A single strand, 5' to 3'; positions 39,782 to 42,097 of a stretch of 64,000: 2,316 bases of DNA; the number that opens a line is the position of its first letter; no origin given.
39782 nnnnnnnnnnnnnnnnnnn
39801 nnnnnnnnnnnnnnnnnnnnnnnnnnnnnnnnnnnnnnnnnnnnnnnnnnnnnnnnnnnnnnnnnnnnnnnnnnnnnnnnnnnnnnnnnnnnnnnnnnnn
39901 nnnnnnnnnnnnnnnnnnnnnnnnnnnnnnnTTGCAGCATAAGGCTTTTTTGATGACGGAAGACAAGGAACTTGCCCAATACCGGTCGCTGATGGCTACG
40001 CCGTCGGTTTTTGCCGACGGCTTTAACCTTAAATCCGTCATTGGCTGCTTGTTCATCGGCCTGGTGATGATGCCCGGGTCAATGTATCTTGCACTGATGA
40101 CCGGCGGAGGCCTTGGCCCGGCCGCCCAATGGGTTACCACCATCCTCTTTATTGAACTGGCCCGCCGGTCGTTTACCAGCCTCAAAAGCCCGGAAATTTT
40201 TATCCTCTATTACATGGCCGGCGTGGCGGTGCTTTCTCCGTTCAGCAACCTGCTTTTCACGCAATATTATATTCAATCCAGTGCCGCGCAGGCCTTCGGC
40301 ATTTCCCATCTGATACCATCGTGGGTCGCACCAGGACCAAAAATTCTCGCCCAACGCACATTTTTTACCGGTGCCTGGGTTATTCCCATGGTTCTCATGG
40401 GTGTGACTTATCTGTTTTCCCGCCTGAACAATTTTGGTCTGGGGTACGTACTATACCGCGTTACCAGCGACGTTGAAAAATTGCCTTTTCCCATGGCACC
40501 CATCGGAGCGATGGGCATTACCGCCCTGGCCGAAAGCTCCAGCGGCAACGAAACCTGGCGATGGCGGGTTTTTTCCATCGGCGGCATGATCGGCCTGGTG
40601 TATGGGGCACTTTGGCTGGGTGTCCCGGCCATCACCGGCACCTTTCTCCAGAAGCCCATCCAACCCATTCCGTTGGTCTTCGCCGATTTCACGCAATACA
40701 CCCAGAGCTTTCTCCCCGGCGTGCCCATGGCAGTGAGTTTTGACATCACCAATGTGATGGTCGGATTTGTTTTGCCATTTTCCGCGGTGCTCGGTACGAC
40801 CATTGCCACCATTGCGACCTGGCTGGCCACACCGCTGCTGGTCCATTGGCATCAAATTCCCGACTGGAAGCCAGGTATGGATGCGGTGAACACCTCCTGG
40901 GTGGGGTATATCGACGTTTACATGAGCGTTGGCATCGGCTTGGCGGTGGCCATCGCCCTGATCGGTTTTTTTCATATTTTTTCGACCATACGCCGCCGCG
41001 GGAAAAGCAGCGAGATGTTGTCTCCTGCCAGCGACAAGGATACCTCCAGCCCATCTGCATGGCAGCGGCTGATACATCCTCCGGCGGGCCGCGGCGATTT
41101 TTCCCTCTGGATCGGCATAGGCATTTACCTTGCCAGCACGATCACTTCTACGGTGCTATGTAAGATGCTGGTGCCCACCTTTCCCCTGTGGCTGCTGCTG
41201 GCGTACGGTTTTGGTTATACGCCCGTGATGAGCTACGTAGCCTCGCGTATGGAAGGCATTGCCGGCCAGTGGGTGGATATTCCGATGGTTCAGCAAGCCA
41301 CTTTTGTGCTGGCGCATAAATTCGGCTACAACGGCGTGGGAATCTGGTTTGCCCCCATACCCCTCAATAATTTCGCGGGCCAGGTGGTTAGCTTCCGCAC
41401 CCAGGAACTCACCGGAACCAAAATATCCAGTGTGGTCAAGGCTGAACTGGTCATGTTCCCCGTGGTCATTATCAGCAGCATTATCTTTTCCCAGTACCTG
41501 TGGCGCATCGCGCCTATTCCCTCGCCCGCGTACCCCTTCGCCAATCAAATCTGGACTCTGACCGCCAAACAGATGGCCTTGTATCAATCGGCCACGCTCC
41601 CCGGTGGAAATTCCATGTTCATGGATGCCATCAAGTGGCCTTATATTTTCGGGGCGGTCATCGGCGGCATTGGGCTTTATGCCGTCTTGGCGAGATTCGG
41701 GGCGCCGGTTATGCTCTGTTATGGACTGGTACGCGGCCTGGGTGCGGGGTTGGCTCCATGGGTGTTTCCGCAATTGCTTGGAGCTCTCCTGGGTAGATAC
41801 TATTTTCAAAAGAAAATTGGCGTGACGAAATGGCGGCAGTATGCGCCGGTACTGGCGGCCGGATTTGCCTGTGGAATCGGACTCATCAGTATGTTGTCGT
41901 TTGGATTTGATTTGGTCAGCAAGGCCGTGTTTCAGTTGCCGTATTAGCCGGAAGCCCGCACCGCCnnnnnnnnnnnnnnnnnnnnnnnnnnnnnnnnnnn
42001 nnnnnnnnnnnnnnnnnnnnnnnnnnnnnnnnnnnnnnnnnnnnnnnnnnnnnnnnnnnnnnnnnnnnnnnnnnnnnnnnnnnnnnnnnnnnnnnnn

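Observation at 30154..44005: KDO-biosynthesis genes fused into one operon with an ATPase-less FtsX-type permease system: a candidate undescribed envelope transport or remodelling module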

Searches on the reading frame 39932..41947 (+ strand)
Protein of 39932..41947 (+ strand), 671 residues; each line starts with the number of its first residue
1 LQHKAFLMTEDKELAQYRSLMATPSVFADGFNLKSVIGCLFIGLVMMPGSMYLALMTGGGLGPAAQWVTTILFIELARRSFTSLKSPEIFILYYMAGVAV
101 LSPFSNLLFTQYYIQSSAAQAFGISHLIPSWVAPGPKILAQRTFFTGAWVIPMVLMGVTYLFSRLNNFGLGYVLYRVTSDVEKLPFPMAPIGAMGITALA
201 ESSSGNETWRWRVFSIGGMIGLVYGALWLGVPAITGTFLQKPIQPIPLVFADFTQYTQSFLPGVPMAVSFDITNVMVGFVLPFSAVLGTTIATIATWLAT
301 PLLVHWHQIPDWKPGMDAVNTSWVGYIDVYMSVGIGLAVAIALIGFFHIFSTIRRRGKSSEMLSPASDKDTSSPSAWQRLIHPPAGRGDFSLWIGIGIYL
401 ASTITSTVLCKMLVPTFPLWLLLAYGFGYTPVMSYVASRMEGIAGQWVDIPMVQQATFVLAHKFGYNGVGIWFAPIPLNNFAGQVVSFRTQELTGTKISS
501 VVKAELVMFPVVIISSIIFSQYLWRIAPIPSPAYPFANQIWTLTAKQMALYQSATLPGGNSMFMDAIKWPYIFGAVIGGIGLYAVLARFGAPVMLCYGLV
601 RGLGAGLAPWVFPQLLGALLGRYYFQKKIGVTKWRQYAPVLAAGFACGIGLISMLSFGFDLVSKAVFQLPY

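Call 4: search_protein_families(library=pfam, proteins=[window:39932-41947:+], max_evalue=0.1)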
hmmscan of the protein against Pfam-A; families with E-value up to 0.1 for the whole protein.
window:39932-41947:+ (671 aa): 0 families

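Call 5: search_protein_families(library=ncbifam, proteins=[window:39932-41947:+], max_evalue=0.1)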
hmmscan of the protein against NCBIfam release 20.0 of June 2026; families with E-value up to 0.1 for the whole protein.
window:39932-41947:+ (671 aa): 0 families

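Call 24: find_homologous_proteins(query=window:39932-41947:+)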
Query window:39932-41947:+ (671 aa): 3601 proteins with E <= 0.001 among 8000 candidates; the best 120 are listed.
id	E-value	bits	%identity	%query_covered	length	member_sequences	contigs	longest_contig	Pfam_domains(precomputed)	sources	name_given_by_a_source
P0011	0.0e+0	1429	95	99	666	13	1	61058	-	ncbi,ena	-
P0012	0.0e+0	1083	70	99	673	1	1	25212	-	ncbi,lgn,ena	-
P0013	0.0e+0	1080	72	99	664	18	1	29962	-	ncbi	-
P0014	5.1e-282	956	63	99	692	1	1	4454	PF03169.21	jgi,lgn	-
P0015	3.8e-281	953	62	99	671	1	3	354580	PF03169.21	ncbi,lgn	-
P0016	6.0e-281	952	63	99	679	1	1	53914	PF03169.21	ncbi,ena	-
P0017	7.3e-281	952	62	99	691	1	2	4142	PF03169.21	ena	-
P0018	1.8e-280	950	63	99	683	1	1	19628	PF03169.21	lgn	-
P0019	1.9e-280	950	62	99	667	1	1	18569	PF03169.21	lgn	-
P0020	3.0e-278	943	62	99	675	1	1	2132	-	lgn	-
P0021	6.2e-276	935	62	99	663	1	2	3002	PF03169.21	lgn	-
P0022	3.5e-275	933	62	99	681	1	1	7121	-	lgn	-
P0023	6.5e-274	929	61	99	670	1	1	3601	PF03169.21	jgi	-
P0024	1.4e-273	928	61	99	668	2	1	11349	PF03169.21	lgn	-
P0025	2.7e-273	927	61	99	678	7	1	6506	-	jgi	jgi:hypothetical protein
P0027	2.1e-272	924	62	99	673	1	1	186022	PF03169.21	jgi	jgi:hypothetical protein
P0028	7.6e-271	919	62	99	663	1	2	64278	PF03169.21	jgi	jgi:hypothetical protein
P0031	2.4e-270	917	60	100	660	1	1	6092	PF03169.21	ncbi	-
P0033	4.3e-269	913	62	99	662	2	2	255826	PF03169.21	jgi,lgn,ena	-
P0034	1.1e-267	908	61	99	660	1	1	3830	PF03169.21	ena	-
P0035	2.0e-267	907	59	99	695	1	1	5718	PF03169.21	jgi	jgi:hypothetical protein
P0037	8.3e-267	905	61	99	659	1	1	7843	PF03169.21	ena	-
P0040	9.6e-266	902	60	99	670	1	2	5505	PF03169.21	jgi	-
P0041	8.0e-265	899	60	99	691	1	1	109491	PF03169.21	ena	-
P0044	1.1e-262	892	59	99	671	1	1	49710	PF03169.21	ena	-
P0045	7.4e-262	889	59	99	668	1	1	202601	PF03169.21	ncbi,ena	-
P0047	8.4e-259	879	59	99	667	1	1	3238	PF03169.21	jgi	jgi:hypothetical protein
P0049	1.6e-254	865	60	95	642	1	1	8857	PF03169.21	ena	-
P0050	1.3e-252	858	59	99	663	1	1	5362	PF03169.21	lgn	-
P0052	1.7e-239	815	55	99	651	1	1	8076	PF03169.21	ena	-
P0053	2.3e-239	815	57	91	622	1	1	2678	PF03169.21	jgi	jgi:hypothetical protein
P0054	3.2e-237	808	55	99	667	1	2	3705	PF03169.21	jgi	-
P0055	3.9e-235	801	55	99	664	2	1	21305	PF03169.21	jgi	jgi:hypothetical protein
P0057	4.7e-229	781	54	99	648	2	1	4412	PF03169.21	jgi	jgi:hypothetical protein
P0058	8.3e-229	780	54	99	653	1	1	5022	PF03169.21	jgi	jgi:hypothetical protein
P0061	2.7e-227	775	54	99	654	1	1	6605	PF03169.21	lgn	-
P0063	1.7e-226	772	54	99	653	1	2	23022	PF03169.21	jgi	-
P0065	6.1e-226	770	53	99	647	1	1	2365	PF03169.21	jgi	jgi:hypothetical protein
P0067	5.2e-225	767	58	86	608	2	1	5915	PF03169.21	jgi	jgi:hypothetical protein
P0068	1.8e-224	765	53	97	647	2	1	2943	PF03169.21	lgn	-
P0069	3.3e-224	764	62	81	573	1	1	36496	PF03169.21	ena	-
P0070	5.7e-224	764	53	99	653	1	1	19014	PF03169.21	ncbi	-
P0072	2.8e-223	761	52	99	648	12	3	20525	PF03169.21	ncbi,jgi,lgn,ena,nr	ncbi:MAG TPA: OPT/YSL family transporter [Phycisphaerae bacterium]|nr:OPT/YSL family transporter [Ph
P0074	2.2e-222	758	51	99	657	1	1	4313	PF03169.21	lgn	-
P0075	1.4e-221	756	52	97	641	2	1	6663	PF03169.21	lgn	-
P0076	2.3e-221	755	53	97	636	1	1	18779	PF03169.21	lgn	-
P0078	1.2e-219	749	52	97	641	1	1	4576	PF03169.21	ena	-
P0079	6.7e-217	740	53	97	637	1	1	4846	PF03169.21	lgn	-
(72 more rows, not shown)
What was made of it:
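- On OPT oligopeptide transporter family (PF03169): NCBI names some of them OPT/YSL or peptide transporter (call 24).
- OPT-type proteins are annotated as peptide transporters (call 24).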

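Call 26: find_related_loci(query=A1, collection=genome_contigs, flank=10000)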
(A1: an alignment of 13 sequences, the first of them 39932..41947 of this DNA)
Query A1 (671 aa) in genome_contigs; peptide patterns used: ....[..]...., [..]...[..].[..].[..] (x = any residue, [..] = any of these).
599 stretches matched a pattern (row limit reached: there are more); 595 encode a relative of the query (tblastn E <= 1e-3); the best 80 are kept; 80 distinct loci.
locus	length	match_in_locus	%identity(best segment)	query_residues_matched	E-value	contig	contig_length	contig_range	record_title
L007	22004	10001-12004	95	6-671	0e+0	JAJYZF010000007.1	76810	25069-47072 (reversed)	MAG: Planctomycetota bacterium isolate FK5.bin10 NODE_295_length_76810_cov_2.830028, whole genome shotgun sequence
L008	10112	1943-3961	95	1-671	0e+0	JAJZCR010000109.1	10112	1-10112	MAG: Planctomycetota bacterium isolate JA3.bin18 NODE_3965_length_10112_cov_4.622834, whole genome shotgun sequence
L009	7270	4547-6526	72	10-671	0e+0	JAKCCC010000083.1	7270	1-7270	MAG: Planctomycetota bacterium isolate YP1.bin19 NODE_8487_length_7270_cov_1.751785, whole genome shotgun sequence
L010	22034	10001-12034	62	8-671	0e+0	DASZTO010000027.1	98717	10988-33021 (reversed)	MAG TPA_asm: Phycisphaerae bacterium isolate SMAG_U6078 k141_136871, whole genome shotgun sequence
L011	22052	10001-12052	61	8-671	0e+0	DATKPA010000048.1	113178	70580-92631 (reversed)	MAG TPA_asm: Phycisphaerae bacterium isolate SMAG_U14779 k141_906239, whole genome shotgun sequence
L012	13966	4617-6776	57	8-671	0e+0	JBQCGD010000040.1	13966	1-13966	MAG: Phycisphaerae bacterium isolate bin242 k141_1818057, whole genome shotgun sequence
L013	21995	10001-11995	52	3-671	0e+0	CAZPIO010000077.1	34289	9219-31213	MAG TPA_asm: uncultured Planctomycetales bacterium isolate binchicken_co74_351 genome assembly, contig: NODE_2292_length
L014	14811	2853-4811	52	3-671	0e+0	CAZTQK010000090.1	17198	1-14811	MAG TPA_asm: uncultured Planctomycetales bacterium isolate binchicken_co74_144 genome assembly, contig: NODE_6240_length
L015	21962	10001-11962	49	7-671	0e+0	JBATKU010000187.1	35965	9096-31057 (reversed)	MAG: Desulfobacterales bacterium isolate MFD10234_ilm_asm_bin6 k127_331087, whole genome shotgun sequence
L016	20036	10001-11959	50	8-671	0e+0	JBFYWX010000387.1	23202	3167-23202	MAG: Desulfobacteraceae bacterium isolate PPR_0362 k121_2135564, whole genome shotgun sequence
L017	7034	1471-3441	50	4-671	0e+0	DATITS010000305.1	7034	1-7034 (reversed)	MAG TPA_asm: Desulfobacterales bacterium isolate SMAG_U15961 k141_534150, whole genome shotgun sequence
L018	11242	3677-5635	50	8-671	0e+0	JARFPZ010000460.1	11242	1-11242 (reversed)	MAG: Desulfosarcina sp. isolate MAG_Ve_Sed_11 k141_3779151, whole genome shotgun sequence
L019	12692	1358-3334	51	2-671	0e+0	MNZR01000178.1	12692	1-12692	MAG: Syntrophobacteraceae bacterium CG2_30_61_12 cg2_3.0_scaffold_9565_c, whole genome shotgun sequence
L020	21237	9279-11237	50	8-671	0e+0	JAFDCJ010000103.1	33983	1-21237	MAG: Deltaproteobacteria bacterium isolate MB3D_Bin_18 MB3D_Bin_18_MB3D_0306_000000482148, whole genome shotgun sequence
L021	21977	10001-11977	49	2-671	0e+0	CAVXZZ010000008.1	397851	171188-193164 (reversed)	MAG: uncultured delta proteobacterium isolate MFD03804.bin.1.84 genome assembly, contig: contig_22494, whole genome shot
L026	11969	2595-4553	49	8-671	0e+0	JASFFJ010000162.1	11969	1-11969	MAG: Desulfobacterales bacterium isolate D0606S02metaG_Bin_280 D0606S02metaG_FD_scaffold_1102_c1, whole genome shotgun s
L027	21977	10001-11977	49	2-671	0e+0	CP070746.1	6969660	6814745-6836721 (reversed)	MAG: Desulfobacterales bacterium isolate bin36 chromosome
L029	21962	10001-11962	50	7-671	0e+0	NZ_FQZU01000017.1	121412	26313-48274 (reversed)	Desulfatibacillum alkenivorans DSM 16219, whole genome shotgun sequence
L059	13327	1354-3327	48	2-671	0e+0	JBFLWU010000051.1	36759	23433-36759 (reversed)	MAG: Thermodesulfobacteriota bacterium isolate MAG040 MAG040_51, whole genome shotgun sequence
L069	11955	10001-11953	48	8-669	0e+0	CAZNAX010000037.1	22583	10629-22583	MAG TPA_asm: uncultured Desulfatibacillum sp. isolate binchicken_co234_279 genome assembly, contig: NODE_1107_length_225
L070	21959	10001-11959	49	8-671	0e+0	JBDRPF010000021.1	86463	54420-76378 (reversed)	MAG: Pseudomonadota bacterium isolate MEGAHIT-group-2.103 k141_28064, whole genome shotgun sequence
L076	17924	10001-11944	48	7-666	0e+0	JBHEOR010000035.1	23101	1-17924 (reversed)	MAG: Desulfopila sp. isolate S6_bin.40.strict S6_NODE_35, whole genome shotgun sequence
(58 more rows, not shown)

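Call 36: search_protein_families(library=pfam, proteins=[L020:293-991:+, L029:2317-3069:+, L026:5421-6044:+, L059:4548-5450:+, L070:13608-14027:+, L016:14223-14747:-, L027:14153-14485:-, L021:14660-15109:-, L069:3-728:+, L076:412-1224:+], max_evalue=0.1)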
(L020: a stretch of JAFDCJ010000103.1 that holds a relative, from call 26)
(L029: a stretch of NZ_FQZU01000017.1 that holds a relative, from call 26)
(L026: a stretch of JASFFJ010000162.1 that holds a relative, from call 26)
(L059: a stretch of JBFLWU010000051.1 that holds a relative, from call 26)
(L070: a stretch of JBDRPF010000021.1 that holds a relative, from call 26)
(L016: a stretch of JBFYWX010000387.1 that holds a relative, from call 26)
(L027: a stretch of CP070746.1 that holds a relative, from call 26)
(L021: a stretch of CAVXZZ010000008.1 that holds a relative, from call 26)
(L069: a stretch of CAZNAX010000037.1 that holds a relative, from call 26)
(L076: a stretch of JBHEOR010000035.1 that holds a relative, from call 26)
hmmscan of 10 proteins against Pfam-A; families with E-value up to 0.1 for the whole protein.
L020:293-991:+ (232 aa): 2 families
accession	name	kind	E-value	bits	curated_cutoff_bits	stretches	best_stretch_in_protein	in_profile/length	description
PF02687.27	FtsX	-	4.3e-16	59.5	25.5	1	106-224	4-120/120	FtsX-like permease C-terminal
PF02120.21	Flg_hook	-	0.065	13.5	29.8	0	63-102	45-84/85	Flagellar hook-length control protein FliK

L029:2317-3069:+ (250 aa): 10 families
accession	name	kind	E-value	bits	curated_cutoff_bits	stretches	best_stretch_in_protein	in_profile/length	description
PF00005.33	ABC_tran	-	1.3e-34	120.2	25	1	27-175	1-136/137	ABC transporter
PF02463.25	SMC_N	-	9.5e-06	25.6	40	1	144-219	133-210/220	RecF/RecN/SMC N terminal domain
PF13304.12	AAA_21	-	0.00011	22.8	27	0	138-207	228-299/304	AAA domain, putative AbiEii toxin, Type IV TA system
PF13555.12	AAA_29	-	0.0016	18.6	27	1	32-54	17-39/61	P-loop containing region of AAA domain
PF03193.22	RsgA_GTPase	-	0.003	17.8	30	1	25-59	95-128/174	RsgA GTPase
PF13401.12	AAA_22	-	0.02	15.7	27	1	38-63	6-31/130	AAA domain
PF01926.29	MMR_HSR1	-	0.062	13.9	21.9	0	40-59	2-21/113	50S ribosome-binding GTPase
PF20720.3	nSTAND3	-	0.075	13.2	27.2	0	35-57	15-37/155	Novel STAND NTPase 3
PF00004.35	AAA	-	0.081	13.8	21.2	0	42-57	3-18/131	ATPase family associated with various cellular activities (AAA)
PF00270.35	DEAD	-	0.094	12.9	26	0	165-207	117-161/167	DEAD/DEAH box helicase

L026:5421-6044:+ (207 aa): 0 families

L059:4548-5450:+ (300 aa): 0 families

L070:13608-14027:+ (139 aa): 1 family
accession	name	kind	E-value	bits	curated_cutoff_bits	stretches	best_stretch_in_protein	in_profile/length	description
PF05402.18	PqqD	-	2.3e-09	37.9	23.4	1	82-136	13-67/67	Coenzyme PQQ synthesis protein D (PqqD)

L016:14223-14747:- (174 aa): 1 family
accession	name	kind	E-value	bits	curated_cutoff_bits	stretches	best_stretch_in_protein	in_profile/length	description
PF00027.35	cNMP_binding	-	1.3e-16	60.7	27.5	1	46-131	2-88/89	Cyclic nucleotide-binding domain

L027:14153-14485:- (110 aa): 3 families
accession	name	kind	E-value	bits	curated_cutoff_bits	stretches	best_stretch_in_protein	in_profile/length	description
PF01740.26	STAS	-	1.2e-22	80.1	22.6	1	6-106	5-106/106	STAS domain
PF13466.11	STAS_2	-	6.4e-09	36.3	29.2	1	15-94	2-80/80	STAS domain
PF01935.23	DUF87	-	0.03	14.8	23.2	1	2-51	157-205/220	Helicase HerA, central domain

L021:14660-15109:- (149 aa): 2 families
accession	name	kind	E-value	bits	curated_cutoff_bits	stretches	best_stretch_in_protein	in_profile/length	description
PF13581.12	HATPase_c_2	-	3.1e-27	95.5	27.4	1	18-142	3-127/127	Histidine kinase-like ATPase domain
PF02518.31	HATPase_c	-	2.1e-05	25.3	26.4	1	49-125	8-85/111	Histidine kinase-, DNA gyrase B-, and HSP90-like ATPase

L069:3-728:+ (241 aa): 1 family
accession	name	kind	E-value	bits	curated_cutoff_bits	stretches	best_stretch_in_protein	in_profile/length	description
PF04101.22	Glyco_tran_28_C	-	2.4e-09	37.9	22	1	116-198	55-139/166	Glycosyltransferase family 28 C-terminal domain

L076:412-1224:+ (270 aa): 2 families
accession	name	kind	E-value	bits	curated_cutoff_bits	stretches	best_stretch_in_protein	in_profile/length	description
PF10096.14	DUF2334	-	2.7e-05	24.3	26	1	37-236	2-197/203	Uncharacterized protein conserved in bacteria (DUF2334)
PF01522.26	Polysacc_deac_1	-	0.00098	19.5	23.1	1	46-169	17-123/124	Polysaccharide deacetylase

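Call 41: search_solved_structures(query=A1, max_evalue=10)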
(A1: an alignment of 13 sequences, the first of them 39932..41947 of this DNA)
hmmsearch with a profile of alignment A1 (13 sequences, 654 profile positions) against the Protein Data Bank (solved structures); distinct sequences matched with E-value up to 10: 0.
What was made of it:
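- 39932..41947 (+): 'OPTa', an OPT-superfamily polytopic membrane protein (likely start ATG 39953, 664 aa). It is the best-conserved component, at 50-63% identity between phyla. No PDB relative (call 41).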
